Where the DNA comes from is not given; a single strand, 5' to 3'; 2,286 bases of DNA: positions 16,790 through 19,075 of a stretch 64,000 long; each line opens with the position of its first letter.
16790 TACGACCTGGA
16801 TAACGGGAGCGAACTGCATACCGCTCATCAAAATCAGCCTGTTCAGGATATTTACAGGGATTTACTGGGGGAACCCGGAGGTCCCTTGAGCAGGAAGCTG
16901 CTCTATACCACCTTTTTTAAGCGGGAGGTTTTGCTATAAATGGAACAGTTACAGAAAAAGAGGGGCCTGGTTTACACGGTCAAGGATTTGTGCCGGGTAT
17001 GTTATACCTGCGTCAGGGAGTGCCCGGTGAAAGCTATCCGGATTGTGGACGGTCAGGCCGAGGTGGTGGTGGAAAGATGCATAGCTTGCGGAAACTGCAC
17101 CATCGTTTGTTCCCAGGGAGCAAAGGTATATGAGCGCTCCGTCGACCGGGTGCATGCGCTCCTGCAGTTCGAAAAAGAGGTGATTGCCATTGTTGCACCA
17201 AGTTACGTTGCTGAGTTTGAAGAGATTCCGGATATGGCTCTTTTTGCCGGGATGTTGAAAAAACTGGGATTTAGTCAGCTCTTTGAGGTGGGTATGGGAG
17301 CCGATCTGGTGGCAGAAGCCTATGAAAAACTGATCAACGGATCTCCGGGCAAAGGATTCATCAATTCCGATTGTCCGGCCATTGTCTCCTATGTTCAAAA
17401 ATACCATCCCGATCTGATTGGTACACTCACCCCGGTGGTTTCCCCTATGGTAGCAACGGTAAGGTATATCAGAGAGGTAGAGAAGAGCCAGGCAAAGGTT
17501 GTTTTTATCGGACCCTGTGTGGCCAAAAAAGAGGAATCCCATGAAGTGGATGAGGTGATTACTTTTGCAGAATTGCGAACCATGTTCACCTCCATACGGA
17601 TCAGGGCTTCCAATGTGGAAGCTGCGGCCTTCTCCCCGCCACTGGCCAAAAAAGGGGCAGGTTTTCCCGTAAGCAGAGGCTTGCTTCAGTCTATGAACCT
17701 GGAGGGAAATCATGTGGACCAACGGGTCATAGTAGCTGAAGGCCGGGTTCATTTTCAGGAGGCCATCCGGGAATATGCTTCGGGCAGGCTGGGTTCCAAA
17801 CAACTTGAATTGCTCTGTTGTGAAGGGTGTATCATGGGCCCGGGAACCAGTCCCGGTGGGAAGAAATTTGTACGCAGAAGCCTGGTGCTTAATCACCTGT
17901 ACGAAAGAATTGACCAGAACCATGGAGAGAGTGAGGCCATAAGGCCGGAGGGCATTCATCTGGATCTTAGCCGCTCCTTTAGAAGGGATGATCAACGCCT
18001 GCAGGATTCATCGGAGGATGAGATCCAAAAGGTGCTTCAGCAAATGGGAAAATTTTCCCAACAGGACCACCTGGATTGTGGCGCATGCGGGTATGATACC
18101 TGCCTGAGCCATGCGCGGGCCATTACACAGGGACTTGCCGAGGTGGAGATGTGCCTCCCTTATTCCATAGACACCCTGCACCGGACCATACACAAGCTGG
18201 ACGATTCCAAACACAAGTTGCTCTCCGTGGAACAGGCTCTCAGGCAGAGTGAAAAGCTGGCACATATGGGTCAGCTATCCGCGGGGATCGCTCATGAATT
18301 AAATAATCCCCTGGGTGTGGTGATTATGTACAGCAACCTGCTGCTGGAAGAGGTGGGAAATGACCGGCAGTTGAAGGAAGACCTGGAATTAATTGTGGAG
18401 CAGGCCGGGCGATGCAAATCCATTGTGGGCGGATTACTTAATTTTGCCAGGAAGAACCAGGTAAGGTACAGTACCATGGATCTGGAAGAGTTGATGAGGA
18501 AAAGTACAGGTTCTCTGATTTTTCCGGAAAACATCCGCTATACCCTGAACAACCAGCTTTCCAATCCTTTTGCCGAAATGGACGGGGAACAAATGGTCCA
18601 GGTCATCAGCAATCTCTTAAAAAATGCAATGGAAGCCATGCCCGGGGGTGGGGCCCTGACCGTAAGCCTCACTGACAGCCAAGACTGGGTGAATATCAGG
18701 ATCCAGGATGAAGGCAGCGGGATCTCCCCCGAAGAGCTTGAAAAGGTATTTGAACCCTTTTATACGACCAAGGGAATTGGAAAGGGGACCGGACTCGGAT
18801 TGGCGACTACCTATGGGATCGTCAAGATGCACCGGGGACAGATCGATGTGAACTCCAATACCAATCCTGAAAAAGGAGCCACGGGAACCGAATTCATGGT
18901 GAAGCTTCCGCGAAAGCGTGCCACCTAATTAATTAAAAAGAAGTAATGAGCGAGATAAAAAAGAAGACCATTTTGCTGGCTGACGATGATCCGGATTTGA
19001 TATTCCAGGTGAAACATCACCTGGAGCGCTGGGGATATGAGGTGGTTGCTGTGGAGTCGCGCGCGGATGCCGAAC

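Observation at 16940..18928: Single-polypeptide H2-sensor kinase: H-cluster domain fused directly to HisKA/HATPase_c, with Asp at the proton-relay cysteine position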

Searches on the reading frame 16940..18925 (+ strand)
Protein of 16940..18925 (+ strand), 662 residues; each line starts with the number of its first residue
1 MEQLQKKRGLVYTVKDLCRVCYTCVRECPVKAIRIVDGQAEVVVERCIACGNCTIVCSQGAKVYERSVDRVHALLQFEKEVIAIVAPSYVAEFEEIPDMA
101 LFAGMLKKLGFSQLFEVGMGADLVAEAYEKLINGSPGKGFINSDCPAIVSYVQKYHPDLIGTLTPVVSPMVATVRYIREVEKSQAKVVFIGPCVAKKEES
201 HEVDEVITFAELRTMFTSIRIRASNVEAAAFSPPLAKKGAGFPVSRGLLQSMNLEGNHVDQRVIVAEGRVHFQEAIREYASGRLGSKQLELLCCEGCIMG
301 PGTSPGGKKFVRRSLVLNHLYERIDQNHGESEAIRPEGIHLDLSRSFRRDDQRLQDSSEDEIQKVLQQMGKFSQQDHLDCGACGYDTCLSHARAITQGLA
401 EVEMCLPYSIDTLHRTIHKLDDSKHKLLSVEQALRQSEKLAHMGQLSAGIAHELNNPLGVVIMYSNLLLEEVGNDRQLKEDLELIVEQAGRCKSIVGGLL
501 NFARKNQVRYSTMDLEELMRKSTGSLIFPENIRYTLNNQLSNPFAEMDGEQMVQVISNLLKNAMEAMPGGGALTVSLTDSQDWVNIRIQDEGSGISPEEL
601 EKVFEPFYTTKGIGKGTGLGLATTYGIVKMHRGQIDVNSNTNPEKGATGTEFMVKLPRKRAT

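Call 4: search_protein_families(library=pfam, proteins=[window:16940-18925:+], max_evalue=0.01)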
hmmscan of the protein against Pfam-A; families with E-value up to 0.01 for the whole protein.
window:16940-18925:+ (662 aa): 16 families
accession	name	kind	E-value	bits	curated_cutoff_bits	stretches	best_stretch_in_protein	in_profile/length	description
PF02906.19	Fe_hyd_lg_C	-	5.5e-42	144.5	22.1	1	79-301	1-245/245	Iron only hydrogenase large subunit, C-terminal domain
PF02518.31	HATPase_c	-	1.9e-25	89.9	26.4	1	548-659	2-110/111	Histidine kinase-, DNA gyrase B-, and HSP90-like ATPase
PF00512.31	HisKA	-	6.9e-14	52.1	26.9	1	443-506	2-64/66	His Kinase A (phospho-acceptor) domain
PF04060.18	FeS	-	1.2e-08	35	23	1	378-407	4-33/33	Putative Fe-S cluster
PF13237.11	Fer4_10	-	9.9e-08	32.2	25.5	1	12-57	3-52/53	4Fe-4S dicluster domain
PF13187.11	Fer4_9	-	5.4e-06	26.8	27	1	18-61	2-51/52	4Fe-4S dicluster domain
PF14501.12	HATPase_c_5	-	9.1e-06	26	22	1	551-640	5-91/102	GHKL domain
PF00037.32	Fer4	-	9.8e-06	25.6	21.1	2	13-34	3-24/24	4Fe-4S binding domain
PF12838.12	Fer4_7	-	0.00023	22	27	1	18-61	2-52/52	4Fe-4S dicluster domain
PF10090.15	HPTransfase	-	0.00072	19.7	22.9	1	549-598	29-78/123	Histidine phosphotransferase C-terminal domain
PF12837.12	Fer4_6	-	0.0011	19.2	25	1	14-33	5-24/24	4Fe-4S binding domain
PF13589.12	HATPase_c_3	-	0.0016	18.9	25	1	553-606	4-56/137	Histidine kinase-, DNA gyrase B-, and HSP90-like ATPase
PF13183.11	Fer4_8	-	0.0022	18.9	27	0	43-60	50-67/68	4Fe-4S dicluster domain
PF25160.1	LdpA_Fe-S-bd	-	0.0053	16.9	27.6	0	24-59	9-40/49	LdpA Fe-S cluster-binding domain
PF13484.11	Fer4_16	-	0.0064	17.7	30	0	18-36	2-20/66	4Fe-4S double cluster binding domain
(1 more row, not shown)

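Call 5: search_protein_families(library=ncbifam, proteins=[window:16940-18925:+], max_evalue=0.01)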
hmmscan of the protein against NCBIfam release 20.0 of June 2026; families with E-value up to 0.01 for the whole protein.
window:16940-18925:+ (662 aa): 131 families (the best 25 are shown)
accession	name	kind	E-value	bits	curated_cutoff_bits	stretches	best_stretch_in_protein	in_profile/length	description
TIGR04105.1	FeFe_hydrog_B1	subfamily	1.5e-52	178.8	450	1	23-303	165-458/462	monomeric [FeFe] hydrogenase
NF008468.0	PRK11360.1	equivalog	6.2e-52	176.8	646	1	430-660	383-610/616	two-component system sensor histidine kinase AtoS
NF010411.0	PRK13837.1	equivalog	1.7e-49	168.6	647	1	409-659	417-676/828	two-component system VirA-like sensor kinase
NF046020.1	HisKinCckABruc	equivalog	8e-45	153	1000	1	420-659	459-708/868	cell cycle histidine kinase CckA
NF007688.0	PRK10364.1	equivalog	4.8e-43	147.6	479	1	423-659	223-452/460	two-component system sensor histidine kinase ZraS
NF038348.1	T2SS_HK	subfamily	8.3e-39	133.4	450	2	485-657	404-572/574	histidine kinase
NF046026.1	HisKinCckACaul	equivalog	1.1e-37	129.5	1000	1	414-659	275-533/678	cell cycle histidine kinase CckA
NF047497.1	HK_LIC_12097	equivalog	3.9e-35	121.3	500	1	413-642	121-356/367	LIC_12097 family sensor histidine kinase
NF010076.0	PRK13557.1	subfamily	5.2e-33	114.3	631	1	429-642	149-383/540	histidine kinase famiy protein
NF052574.1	HisKinEspCMyxo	equivalog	3.6e-32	111.4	1200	1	433-657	407-636/785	serine histidine kinase EspC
NF047466.1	hybrid_RR_LvrB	exception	4.2e-32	111.7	500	1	413-657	116-375/377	hybrid histidine kinase/response regulator LvrB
NF046044.1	PnpS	equivalog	2.3e-31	109.2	400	1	436-657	162-390/390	two-component system histidine kinase PnpS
NF040750.1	tetrathio_HK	equivalog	1.5e-29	102.9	750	1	413-650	308-550/555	tetrathionate respiration histidine kinase TtrS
NF053867.1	SprKinKinDBac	equivalog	1.9e-29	102.5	775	1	431-658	274-497/500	sporulation kinase KinD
NF033792.0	ActS_PrrB_HisK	equivalog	2.4e-28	99.1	350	1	426-659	185-420/423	ActS/PrrB/RegB family redox-sensitive histidine kinase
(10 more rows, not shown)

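Call 6: search_solved_structures(query=window:16940-18925:+, show_alignments=3, max_evalue=0.00001)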
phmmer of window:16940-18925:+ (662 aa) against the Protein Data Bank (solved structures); distinct sequences matched with E-value up to 0.00001: 90 (the best 60 are shown).
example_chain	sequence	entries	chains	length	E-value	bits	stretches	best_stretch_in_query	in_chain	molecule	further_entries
9jfj_A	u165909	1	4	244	7.7e-29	103.8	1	431-653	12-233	Sensor histidine kinase ZraS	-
5idj_A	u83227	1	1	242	2.2e-26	95.7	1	434-648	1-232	Histidine kinase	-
3d36_A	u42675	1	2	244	1.8e-24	89.3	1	436-648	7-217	Sporulation kinase B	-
3a0r_A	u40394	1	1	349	2.5e-23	85.6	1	418-646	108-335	Sensor protein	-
8vc9_A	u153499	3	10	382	7.2e-22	80.8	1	412-640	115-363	Leptospira virulence regulator B (LvrB) | histidine kinase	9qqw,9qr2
8a7f_A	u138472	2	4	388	2.7e-19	72.2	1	414-647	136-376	Putative Sensory box protein,Sensor protein FixL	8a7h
8a3u_A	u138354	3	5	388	2.8e-19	72.2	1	414-647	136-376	Putative Sensory box protein,Sensor protein FixL | Putative Sensory box protein,Putative Sensory box protein,Sensor protein FixL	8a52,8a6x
6paj_A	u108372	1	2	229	4.7e-19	71.5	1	447-658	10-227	Sensor protein SrrB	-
4gcz_A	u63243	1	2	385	5.8e-19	71.2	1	423-647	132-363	Blue-light photoreceptor, Sensor protein fixL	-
7p5h_A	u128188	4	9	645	6.4e-19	71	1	42-248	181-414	Fe-hydrogenase, subunit alpha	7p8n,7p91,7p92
4jas_A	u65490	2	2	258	4.1e-18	68.4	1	444-661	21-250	Histidine kinase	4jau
8u4x_A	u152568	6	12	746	4.1e-18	68.4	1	432-641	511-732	histidine kinase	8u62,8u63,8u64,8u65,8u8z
5uht_A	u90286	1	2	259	2.7e-17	65.7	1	444-661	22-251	Sensor histidine kinase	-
2c2a_A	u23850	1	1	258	2.7e-17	65.6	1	444-661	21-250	SENSOR HISTIDINE KINASE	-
3dge_A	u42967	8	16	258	2.7e-17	65.6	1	444-661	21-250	Sensor protein | Histidine kinase | Sensor histidine kinase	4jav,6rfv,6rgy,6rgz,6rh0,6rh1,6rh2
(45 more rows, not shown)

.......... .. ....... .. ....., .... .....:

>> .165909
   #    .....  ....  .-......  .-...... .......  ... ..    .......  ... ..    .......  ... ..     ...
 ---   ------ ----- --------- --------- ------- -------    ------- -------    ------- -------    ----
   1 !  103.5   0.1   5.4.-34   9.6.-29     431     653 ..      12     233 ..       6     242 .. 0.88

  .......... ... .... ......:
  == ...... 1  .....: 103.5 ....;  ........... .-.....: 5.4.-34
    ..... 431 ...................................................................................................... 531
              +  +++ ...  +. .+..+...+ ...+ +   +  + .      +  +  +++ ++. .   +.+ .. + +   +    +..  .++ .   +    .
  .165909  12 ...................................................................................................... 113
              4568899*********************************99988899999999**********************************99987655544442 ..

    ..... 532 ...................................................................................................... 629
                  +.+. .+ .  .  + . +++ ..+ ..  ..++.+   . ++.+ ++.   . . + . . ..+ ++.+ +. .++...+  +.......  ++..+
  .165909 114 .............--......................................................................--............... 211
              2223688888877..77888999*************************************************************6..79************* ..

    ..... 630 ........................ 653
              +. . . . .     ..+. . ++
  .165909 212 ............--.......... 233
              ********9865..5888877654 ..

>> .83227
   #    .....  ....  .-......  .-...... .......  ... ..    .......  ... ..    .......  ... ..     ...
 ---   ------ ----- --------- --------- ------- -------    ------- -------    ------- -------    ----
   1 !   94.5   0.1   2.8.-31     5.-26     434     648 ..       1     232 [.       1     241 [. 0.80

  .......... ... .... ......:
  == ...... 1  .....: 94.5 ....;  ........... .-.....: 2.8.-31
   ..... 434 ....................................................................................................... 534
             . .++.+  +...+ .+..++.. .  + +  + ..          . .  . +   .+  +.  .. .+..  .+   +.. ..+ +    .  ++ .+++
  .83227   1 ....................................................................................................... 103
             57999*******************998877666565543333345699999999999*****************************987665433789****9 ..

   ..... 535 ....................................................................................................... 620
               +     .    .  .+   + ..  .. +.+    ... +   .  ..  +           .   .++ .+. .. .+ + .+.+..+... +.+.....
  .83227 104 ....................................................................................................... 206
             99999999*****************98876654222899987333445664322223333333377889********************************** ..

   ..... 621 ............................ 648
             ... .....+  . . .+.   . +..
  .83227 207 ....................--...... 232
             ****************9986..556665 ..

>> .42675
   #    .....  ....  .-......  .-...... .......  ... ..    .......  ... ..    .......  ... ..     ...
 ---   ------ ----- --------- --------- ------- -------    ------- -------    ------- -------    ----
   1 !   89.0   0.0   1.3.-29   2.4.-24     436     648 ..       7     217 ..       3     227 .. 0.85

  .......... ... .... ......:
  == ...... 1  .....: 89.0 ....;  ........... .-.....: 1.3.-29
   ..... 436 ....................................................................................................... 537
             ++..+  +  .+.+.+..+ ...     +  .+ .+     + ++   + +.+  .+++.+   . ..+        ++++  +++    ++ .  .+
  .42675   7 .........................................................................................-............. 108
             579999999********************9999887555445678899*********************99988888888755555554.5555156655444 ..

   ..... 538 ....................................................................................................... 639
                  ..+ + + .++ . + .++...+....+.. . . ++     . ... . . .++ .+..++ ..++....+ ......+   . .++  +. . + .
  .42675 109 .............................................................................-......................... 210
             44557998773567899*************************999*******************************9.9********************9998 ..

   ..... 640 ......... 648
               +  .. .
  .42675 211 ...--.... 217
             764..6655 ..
